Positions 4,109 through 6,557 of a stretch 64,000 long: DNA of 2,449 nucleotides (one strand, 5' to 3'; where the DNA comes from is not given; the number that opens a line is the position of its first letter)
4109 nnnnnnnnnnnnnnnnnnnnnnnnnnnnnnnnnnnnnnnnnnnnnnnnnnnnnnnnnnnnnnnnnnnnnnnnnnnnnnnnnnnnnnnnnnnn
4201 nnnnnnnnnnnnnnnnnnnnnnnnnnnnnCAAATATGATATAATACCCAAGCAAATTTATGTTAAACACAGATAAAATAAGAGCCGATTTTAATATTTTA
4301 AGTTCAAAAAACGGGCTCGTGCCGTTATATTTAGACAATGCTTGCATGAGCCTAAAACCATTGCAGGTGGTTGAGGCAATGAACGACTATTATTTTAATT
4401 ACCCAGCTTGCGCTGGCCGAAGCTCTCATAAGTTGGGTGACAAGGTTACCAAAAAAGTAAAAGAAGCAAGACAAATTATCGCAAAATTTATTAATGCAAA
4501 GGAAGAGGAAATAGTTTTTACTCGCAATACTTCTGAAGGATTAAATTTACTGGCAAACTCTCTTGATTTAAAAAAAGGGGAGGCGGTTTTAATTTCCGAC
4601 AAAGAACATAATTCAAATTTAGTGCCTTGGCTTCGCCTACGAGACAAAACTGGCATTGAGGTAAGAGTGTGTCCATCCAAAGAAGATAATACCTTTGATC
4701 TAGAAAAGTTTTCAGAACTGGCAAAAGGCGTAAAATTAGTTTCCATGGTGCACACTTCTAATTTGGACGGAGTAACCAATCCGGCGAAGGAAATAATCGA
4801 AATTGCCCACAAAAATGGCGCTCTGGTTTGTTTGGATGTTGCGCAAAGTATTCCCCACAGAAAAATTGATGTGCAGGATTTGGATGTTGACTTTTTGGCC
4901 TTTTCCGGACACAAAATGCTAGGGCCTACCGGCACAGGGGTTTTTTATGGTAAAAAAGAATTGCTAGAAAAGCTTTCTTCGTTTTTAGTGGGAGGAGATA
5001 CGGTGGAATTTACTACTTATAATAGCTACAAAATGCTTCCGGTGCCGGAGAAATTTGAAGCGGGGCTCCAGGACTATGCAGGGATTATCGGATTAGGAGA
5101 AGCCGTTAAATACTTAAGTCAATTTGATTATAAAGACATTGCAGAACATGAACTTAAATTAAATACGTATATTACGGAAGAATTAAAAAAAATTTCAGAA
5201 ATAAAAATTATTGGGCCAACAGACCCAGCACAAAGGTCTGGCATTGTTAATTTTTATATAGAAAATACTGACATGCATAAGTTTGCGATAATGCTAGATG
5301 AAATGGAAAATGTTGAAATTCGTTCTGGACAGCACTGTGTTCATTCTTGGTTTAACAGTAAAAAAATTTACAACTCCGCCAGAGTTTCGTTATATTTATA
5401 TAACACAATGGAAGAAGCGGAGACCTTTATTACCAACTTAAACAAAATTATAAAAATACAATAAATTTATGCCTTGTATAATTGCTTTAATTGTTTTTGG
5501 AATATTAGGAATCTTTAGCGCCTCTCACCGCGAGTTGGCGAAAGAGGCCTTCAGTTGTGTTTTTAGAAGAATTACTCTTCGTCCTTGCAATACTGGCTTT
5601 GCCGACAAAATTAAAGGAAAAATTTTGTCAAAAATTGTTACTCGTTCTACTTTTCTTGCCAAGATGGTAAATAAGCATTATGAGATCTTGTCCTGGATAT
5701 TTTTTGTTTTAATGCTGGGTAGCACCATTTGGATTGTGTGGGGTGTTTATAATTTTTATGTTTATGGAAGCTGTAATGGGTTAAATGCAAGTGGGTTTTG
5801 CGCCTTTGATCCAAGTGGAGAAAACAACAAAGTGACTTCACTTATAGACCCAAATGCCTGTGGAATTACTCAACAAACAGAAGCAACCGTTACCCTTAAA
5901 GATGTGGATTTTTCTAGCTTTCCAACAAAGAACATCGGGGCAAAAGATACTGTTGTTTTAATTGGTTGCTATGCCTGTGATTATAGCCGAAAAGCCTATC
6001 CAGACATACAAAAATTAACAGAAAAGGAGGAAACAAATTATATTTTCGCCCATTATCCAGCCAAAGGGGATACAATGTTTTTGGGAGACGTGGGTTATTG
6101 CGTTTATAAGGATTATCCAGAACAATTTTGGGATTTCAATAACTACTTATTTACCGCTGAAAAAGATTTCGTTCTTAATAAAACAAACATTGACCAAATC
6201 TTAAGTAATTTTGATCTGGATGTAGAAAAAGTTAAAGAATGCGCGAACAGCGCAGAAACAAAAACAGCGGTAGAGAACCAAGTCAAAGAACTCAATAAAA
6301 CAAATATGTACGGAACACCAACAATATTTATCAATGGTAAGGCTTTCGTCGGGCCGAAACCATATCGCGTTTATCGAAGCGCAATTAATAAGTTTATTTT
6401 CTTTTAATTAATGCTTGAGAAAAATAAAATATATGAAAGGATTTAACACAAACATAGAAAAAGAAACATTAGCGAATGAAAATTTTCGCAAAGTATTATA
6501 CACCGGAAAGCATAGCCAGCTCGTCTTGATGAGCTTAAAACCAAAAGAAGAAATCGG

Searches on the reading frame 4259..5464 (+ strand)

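Call 8: search_protein_families(library=pfam, proteins=[window:4259-5464:+], max_evalue=0.00001)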
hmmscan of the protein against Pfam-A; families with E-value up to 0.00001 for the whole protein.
window:4259-5464:+ (401 aa): 2 families
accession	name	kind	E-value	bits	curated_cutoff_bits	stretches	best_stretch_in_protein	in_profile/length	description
PF00266.25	Aminotran_5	-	4.4e-118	394.9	21.5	1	24-390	2-371/371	Aminotransferase class-V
PF00155.27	Aminotran_1_2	-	5e-07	29.7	19.7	1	35-195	20-187/361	Aminotransferase class I and II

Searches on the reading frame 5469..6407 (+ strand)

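Call 40: search_protein_families(library=pfam, proteins=[window:5469-6407:+], max_evalue=0.001)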
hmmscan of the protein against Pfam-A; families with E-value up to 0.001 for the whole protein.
window:5469-6407:+ (312 aa): 2 families
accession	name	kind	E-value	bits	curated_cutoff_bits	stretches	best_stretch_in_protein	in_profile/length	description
PF13462.12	Thioredoxin_4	-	5e-14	53.3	23.2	1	158-307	13-164/165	Thioredoxin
PF01323.26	DSBA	-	1.4e-09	38.4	25.6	1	135-306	25-190/191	DSBA-like thioredoxin domain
